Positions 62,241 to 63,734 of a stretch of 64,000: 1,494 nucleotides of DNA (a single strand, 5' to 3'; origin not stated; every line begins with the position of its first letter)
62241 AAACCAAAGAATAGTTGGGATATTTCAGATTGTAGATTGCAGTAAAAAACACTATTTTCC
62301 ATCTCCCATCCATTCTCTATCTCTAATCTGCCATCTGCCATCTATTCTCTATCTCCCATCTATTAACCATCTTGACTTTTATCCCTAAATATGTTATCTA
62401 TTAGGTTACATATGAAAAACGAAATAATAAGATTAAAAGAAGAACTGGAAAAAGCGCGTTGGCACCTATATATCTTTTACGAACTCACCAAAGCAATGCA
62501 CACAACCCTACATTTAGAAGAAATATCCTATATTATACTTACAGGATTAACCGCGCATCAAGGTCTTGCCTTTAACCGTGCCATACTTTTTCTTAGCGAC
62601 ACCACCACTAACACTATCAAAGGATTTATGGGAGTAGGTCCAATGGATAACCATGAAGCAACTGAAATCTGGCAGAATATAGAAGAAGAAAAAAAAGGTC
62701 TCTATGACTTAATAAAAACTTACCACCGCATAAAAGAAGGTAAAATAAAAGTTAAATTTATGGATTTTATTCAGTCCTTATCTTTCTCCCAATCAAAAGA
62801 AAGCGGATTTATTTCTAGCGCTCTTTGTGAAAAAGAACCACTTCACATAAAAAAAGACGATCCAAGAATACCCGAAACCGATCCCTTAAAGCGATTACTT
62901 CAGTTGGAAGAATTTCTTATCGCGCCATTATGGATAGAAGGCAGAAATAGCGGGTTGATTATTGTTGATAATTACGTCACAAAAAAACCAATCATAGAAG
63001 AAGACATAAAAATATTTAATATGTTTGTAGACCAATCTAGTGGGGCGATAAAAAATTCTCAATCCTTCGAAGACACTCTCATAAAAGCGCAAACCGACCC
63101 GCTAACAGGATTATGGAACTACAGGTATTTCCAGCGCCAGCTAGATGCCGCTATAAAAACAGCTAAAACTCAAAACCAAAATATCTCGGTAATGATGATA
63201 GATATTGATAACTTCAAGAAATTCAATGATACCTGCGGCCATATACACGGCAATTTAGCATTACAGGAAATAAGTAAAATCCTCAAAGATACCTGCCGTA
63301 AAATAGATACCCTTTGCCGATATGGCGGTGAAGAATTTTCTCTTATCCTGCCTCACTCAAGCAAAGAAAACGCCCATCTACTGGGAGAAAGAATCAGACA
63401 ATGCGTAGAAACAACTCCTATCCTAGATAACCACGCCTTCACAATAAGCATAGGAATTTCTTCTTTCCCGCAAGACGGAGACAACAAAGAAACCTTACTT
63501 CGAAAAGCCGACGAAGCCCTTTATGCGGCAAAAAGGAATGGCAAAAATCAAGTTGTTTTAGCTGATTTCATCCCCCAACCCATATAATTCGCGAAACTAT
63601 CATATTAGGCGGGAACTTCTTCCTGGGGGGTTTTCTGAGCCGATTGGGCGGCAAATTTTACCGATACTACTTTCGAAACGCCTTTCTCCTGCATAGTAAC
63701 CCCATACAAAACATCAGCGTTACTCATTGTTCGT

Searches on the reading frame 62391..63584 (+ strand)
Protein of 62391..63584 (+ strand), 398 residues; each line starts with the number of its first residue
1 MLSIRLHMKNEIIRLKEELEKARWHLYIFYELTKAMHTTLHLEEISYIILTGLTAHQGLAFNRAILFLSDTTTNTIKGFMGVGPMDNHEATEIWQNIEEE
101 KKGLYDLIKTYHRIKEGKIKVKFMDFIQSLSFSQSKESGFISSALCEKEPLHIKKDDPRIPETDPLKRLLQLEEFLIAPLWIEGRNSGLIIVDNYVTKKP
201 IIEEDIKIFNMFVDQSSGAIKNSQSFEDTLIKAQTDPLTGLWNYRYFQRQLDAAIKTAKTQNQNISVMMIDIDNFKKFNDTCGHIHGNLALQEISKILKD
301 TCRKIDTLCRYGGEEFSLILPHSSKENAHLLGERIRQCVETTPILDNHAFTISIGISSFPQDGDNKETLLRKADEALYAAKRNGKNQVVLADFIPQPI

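Call 66: search_protein_families(library=pfam, proteins=[window:62391-63584:+], max_evalue=0.01)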
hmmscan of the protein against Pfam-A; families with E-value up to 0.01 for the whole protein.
window:62391-63584:+ (398 aa): 5 families
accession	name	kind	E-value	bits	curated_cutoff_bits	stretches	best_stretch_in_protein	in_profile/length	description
PF00990.26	GGDEF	-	2.4e-48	164.4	23.8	1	233-387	1-161/161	Diguanylate cyclase, GGDEF domain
PF01590.32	GAF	-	3.6e-05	24.7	22.4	1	128-220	37-133/133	GAF domain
PF24898.2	GGDEF_GdpP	-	0.00085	20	30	1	270-391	1-119/126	Cyclic-di-AMP phosphodiesterase GdpP-like, GGDEF domain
PF22724.1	NCAB1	-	0.0027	18.2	27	0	250-308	3-61/140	NACHT C-terminal Alpha/Beta 1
PF22335.1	Cas10-Cmr2_palm2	-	0.0027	18.2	27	1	266-388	3-132/133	Cas10/Cmr2, second palm domain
